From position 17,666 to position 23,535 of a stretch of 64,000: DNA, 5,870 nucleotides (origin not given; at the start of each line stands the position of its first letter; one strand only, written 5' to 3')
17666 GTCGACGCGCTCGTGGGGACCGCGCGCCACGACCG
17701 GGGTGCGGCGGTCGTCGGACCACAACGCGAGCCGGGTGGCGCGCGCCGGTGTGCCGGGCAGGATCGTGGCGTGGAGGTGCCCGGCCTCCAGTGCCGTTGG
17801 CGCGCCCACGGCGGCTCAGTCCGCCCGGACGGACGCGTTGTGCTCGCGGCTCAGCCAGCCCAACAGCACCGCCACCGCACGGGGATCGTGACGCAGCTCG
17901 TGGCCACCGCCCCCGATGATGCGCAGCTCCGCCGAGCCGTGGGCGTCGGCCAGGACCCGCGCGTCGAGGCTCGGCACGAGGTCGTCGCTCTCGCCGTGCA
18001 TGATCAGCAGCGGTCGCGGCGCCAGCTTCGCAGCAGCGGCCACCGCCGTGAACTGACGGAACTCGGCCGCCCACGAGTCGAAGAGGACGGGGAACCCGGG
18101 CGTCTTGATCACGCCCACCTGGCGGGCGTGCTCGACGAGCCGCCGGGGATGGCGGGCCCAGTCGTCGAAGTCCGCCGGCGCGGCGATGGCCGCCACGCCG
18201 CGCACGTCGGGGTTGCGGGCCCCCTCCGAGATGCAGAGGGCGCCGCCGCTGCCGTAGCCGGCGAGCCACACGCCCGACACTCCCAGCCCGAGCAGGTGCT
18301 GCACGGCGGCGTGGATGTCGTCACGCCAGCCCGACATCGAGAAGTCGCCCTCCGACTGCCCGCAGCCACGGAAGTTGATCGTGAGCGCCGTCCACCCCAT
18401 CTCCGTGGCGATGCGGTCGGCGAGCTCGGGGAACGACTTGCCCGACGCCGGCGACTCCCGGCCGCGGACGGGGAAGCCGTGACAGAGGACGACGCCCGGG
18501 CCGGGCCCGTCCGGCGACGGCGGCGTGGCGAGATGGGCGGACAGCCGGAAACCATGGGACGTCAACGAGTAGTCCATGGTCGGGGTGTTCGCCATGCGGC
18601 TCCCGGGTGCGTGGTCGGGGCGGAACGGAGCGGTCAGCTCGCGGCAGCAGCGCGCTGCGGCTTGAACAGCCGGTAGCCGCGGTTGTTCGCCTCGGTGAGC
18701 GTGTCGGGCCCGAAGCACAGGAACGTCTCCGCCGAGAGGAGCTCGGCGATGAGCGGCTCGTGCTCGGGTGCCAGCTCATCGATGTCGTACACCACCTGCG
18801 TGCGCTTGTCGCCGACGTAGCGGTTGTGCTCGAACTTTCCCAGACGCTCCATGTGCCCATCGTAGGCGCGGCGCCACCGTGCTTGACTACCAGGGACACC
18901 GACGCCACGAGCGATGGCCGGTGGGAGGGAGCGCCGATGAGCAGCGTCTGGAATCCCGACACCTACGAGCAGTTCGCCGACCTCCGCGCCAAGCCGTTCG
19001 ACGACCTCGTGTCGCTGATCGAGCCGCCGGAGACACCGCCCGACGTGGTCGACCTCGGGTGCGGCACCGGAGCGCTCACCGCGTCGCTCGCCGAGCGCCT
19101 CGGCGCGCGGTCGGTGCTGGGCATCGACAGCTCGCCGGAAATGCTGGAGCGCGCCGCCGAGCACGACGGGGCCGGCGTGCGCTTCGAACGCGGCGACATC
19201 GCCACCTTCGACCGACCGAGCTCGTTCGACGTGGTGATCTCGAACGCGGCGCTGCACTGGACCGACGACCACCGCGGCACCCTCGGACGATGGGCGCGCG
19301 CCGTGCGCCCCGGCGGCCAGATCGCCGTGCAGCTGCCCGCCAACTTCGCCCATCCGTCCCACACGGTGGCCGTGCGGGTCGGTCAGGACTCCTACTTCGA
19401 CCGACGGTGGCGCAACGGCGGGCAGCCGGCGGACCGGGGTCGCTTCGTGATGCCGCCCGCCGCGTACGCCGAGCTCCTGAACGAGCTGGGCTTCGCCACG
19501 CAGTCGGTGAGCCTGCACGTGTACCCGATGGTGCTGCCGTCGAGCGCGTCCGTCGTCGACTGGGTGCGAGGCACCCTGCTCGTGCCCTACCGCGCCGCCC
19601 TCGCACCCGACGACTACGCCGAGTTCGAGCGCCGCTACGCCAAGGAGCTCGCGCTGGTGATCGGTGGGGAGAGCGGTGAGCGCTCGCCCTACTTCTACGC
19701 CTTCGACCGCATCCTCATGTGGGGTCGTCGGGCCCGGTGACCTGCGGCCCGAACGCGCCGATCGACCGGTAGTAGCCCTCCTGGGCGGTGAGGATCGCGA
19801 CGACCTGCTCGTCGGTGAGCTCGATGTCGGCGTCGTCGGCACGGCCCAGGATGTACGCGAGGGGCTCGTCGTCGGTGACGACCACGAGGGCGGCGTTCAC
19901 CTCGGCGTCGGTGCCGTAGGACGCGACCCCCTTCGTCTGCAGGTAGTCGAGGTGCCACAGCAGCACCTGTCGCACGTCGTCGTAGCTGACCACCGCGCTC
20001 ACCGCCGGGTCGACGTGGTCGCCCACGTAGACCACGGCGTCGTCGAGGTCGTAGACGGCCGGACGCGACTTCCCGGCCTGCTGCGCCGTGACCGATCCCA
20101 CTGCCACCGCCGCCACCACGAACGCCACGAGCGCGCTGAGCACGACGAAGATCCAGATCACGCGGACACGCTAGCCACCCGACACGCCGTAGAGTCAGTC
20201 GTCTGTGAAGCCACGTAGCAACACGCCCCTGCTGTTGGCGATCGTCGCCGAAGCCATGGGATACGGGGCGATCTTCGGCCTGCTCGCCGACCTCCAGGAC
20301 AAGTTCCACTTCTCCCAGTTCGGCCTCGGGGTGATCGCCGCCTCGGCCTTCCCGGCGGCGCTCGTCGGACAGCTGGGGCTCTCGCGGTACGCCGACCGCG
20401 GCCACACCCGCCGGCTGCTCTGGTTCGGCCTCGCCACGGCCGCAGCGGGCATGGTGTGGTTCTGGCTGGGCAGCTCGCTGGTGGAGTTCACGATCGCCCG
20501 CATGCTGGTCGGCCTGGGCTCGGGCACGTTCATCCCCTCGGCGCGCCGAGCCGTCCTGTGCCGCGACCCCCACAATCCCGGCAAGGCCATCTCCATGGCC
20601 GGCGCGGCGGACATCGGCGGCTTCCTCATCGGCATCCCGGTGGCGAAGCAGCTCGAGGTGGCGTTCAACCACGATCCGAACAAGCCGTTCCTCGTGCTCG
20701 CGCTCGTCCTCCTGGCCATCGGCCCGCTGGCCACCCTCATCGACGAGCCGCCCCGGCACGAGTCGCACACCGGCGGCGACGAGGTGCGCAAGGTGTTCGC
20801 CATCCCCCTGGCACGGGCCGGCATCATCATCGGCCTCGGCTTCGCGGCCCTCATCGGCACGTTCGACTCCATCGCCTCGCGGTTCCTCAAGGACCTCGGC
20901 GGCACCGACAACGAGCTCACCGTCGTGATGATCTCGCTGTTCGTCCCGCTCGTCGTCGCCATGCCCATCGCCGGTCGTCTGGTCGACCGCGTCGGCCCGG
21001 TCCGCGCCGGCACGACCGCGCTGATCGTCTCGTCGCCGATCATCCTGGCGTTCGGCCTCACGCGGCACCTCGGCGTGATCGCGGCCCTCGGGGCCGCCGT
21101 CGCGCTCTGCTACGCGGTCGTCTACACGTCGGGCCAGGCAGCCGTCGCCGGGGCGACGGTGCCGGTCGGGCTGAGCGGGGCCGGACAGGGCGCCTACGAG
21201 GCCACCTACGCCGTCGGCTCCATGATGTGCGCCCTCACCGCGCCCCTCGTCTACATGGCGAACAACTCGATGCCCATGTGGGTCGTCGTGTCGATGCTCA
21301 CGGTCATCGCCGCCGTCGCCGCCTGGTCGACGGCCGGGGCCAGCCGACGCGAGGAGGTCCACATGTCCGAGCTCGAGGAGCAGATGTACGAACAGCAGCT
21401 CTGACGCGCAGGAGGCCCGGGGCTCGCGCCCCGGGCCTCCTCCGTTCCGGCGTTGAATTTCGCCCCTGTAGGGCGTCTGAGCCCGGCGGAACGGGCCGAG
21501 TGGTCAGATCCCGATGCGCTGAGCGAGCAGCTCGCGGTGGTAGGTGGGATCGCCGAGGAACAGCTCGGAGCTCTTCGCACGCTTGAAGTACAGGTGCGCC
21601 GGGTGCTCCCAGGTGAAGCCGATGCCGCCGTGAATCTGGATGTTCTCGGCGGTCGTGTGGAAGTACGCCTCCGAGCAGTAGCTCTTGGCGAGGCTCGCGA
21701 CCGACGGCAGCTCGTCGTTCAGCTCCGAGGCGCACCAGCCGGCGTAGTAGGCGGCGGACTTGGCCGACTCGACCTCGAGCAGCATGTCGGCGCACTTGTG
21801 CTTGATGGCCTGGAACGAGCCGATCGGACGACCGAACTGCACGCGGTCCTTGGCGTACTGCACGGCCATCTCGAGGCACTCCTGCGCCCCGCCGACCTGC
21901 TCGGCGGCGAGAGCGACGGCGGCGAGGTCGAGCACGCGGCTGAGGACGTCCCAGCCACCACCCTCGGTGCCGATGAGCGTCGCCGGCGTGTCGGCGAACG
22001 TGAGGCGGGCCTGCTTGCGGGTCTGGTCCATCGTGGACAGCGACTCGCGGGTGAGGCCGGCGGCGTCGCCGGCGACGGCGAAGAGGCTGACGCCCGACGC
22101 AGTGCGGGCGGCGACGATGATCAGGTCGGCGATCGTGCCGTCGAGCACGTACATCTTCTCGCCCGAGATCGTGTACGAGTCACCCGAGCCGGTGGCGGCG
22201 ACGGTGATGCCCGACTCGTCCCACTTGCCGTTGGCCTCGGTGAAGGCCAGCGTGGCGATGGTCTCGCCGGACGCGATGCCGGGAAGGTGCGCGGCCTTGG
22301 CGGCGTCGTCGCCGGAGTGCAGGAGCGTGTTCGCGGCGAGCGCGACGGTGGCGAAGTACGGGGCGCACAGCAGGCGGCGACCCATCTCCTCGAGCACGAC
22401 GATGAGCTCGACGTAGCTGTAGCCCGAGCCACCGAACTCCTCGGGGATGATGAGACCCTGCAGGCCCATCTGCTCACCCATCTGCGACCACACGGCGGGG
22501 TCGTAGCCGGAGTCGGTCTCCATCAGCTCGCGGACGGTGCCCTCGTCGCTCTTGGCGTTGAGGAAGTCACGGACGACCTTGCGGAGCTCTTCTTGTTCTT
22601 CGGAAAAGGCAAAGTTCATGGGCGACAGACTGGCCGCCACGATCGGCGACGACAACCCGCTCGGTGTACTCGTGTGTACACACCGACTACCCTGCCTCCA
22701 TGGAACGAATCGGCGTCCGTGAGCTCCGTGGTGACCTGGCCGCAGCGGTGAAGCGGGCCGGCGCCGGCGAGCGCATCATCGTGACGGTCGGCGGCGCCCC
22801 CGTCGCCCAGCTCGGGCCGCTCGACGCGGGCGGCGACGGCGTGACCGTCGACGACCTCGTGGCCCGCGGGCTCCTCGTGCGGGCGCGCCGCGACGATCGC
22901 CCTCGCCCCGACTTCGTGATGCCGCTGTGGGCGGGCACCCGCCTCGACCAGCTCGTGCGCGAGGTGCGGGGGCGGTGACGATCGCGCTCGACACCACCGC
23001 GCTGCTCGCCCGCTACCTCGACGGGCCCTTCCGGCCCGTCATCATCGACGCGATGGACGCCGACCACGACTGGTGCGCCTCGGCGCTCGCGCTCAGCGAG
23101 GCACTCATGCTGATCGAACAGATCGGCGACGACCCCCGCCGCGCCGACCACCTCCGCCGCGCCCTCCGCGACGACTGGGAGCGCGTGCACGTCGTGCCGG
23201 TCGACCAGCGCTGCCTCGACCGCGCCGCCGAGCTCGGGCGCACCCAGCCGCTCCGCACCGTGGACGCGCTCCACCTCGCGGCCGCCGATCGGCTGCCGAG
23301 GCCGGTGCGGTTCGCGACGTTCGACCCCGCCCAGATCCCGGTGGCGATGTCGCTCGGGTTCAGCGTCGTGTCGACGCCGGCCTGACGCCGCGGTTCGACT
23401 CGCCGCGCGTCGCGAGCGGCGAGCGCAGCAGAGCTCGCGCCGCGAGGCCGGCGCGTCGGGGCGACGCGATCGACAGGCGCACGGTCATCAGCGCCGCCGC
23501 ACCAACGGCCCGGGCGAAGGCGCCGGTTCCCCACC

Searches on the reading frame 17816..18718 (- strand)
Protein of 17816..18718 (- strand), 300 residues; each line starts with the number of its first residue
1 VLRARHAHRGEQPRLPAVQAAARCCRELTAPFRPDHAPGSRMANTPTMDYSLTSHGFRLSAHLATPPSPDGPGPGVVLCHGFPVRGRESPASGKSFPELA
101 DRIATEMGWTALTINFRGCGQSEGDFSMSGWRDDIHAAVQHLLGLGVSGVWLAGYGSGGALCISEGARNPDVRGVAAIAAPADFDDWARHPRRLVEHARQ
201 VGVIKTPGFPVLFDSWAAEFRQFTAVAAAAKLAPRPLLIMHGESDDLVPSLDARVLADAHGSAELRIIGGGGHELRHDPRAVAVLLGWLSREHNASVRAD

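Call 36: search_protein_families(library=pfam, proteins=[window:17816-18718:-], max_evalue=0.01)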
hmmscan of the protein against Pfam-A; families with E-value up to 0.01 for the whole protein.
window:17816-18718:- (300 aa): 2 families
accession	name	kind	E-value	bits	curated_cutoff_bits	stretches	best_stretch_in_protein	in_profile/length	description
PF00561.26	Abhydrolase_1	-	2.7e-13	50.6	25.8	1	76-197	3-122/245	alpha/beta hydrolase fold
PF12146.15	Hydrolase_4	-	4.6e-10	39.6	27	2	225-279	182-238/239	Serine aminopeptidase, S33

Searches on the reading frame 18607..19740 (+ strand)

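Call 36: search_protein_families(library=pfam, proteins=[window:18607-19740:+], max_evalue=0.01)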
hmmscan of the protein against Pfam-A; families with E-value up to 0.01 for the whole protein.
window:18607-19740:+ (377 aa): 15 families
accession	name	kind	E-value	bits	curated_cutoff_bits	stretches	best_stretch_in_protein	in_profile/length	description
PF13649.12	Methyltransf_25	-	4.5e-22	79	27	1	147-237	1-97/97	Methyltransferase domain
PF08241.18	Methyltransf_11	-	3.6e-20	72.8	21.2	1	148-240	1-94/95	Methyltransferase domain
PF13847.12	Methyltransf_31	-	1.6e-18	67.3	27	1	147-245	7-113/145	Methyltransferase domain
PF08242.18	Methyltransf_12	-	1e-17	65.1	30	1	148-238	1-97/98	Methyltransferase domain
PF13489.12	Methyltransf_23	-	9.9e-17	61.6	27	1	131-300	9-163/164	Methyltransferase domain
PF01728.25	FtsJ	-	6.8e-07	29.8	24.1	1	144-215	24-100/181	FtsJ-like methyltransferase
PF05175.20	MTS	-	2.6e-06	27.6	23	1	145-220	33-112/170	Methyltransferase small domain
PF01209.24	Ubie_methyltran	-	3.5e-06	27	20.1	1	140-241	44-151/233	ubiE/COQ5 methyltransferase family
PF00891.24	Methyltransf_2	-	3.3e-05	23.8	22.3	1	146-241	65-164/210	O-methyltransferase domain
PF05401.17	NodS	-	0.00022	21.6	24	1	130-221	30-121/201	Nodulation protein S (NodS)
PF06325.19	PrmA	-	0.00069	19.6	22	1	145-186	163-203/296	Ribosomal protein L11 methyltransferase (PrmA)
PF13679.12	Methyltransf_32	-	0.001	19.5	27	1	139-201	21-92/143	Methyltransferase domain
PF01135.25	PCMT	-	0.0039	17.4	20.3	1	146-185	76-116/210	Protein-L-isoaspartate(D-aspartate) O-methyltransferase (PCMT)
PF07021.18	MetW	-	0.005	16.9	21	1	146-249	16-114/193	Methionine biosynthesis protein MetW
PF00398.26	RrnaAD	-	0.0089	15.6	24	0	146-205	33-92/263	Ribosomal RNA adenine dimethylase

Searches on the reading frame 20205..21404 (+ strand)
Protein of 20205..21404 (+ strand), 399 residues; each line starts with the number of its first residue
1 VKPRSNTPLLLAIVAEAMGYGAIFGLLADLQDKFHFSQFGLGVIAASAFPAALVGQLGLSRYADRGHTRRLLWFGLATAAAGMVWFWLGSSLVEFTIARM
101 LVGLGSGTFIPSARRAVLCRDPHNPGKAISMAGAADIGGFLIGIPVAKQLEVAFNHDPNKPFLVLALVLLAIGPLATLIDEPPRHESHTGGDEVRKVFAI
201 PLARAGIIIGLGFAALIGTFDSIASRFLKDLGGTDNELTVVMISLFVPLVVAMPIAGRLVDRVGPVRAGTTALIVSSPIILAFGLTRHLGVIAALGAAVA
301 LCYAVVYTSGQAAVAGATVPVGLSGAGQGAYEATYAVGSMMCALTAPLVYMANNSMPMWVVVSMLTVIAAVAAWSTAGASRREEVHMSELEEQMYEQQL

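Call 36: search_protein_families(library=pfam, proteins=[window:20205-21404:+], max_evalue=0.01)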
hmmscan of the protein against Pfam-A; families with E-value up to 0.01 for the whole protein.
window:20205-21404:+ (399 aa): 1 family
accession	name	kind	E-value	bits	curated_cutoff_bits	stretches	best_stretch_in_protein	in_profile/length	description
PF07690.21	MFS_1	-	6.1e-26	91.6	33.4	2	9-217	1-222/347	Major Facilitator Superfamily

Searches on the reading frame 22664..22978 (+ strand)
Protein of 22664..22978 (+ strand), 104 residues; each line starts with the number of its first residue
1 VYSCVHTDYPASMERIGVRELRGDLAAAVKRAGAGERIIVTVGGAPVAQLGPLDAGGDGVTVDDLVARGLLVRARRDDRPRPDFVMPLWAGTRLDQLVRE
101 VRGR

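Call 36: search_protein_families(library=pfam, proteins=[window:22664-22978:+], max_evalue=0.01)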
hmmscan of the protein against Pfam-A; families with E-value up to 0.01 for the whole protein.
window:22664-22978:+ (104 aa): 1 family
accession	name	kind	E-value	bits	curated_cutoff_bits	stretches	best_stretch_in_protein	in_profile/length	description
PF02604.26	PhdYeFM_antitox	-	4.6e-05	23.5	29.8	1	13-52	1-41/74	Antitoxin Phd_YefM, type II toxin-antitoxin system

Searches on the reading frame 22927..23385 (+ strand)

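Call 36: search_protein_families(library=pfam, proteins=[window:22927-23385:+], max_evalue=0.01)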
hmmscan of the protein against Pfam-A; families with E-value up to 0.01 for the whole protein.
window:22927-23385:+ (152 aa): 1 family
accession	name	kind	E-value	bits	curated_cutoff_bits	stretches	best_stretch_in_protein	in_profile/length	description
PF01850.27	PIN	-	8.1e-11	43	23.6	1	19-122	1-102/120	PIN domain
